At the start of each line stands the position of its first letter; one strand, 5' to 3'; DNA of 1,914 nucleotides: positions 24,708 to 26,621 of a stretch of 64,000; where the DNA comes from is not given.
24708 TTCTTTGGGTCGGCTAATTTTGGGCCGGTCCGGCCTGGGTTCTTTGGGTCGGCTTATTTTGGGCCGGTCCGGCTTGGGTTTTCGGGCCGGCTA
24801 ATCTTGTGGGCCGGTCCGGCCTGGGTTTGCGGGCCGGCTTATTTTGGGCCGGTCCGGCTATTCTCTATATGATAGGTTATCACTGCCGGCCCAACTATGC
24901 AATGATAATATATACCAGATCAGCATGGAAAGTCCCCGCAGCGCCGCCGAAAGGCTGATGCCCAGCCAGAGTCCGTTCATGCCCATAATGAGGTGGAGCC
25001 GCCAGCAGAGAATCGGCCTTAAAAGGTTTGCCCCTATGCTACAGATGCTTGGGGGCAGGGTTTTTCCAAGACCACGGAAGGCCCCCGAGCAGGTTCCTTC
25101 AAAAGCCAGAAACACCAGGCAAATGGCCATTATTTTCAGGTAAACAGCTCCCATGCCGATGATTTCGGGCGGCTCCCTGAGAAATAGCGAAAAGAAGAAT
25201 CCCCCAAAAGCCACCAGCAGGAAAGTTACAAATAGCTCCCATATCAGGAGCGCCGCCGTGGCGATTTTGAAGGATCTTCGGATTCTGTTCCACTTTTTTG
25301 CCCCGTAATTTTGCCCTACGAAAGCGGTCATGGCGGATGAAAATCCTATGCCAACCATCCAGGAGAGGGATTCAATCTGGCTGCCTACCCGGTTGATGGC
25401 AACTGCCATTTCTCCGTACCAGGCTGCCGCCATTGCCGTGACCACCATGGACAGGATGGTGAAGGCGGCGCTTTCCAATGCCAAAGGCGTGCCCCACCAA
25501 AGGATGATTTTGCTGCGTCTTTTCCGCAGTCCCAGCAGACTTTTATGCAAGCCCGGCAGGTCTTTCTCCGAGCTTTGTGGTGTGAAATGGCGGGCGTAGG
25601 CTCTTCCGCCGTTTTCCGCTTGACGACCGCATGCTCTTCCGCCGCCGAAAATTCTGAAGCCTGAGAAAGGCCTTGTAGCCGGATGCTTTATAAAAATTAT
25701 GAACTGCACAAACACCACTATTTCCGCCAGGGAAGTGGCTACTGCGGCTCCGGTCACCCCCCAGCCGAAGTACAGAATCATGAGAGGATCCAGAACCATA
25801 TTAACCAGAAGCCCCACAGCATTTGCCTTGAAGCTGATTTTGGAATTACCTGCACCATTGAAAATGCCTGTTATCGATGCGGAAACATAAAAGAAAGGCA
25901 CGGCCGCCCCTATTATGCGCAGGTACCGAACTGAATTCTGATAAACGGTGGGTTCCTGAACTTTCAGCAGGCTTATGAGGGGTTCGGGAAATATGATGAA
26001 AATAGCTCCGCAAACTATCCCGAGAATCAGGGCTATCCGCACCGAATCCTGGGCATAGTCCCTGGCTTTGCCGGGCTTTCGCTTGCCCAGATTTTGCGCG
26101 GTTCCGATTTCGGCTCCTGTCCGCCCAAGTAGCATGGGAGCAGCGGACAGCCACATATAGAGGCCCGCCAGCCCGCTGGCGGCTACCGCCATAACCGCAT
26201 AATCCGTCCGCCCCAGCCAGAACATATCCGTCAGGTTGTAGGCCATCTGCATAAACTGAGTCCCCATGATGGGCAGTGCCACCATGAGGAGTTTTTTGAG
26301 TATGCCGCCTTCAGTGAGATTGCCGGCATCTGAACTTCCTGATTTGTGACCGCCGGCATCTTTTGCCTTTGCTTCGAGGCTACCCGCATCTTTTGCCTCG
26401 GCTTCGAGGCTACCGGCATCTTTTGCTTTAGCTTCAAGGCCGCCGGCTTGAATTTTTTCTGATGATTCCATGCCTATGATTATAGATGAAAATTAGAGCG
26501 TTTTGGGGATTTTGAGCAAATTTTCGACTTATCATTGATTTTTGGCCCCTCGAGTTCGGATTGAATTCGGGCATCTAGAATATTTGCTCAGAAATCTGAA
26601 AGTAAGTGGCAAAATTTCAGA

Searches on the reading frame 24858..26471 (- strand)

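Call 55: search_protein_families(library=pfam, proteins=[window:24858-26471:-], max_evalue=0.001)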
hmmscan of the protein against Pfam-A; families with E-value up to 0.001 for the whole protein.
window:24858-26471:- (537 aa): 1 family
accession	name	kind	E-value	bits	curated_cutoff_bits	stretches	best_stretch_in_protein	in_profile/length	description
PF01554.23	MatE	-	7.9e-59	198.4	24.9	2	329-490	1-160/161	MatE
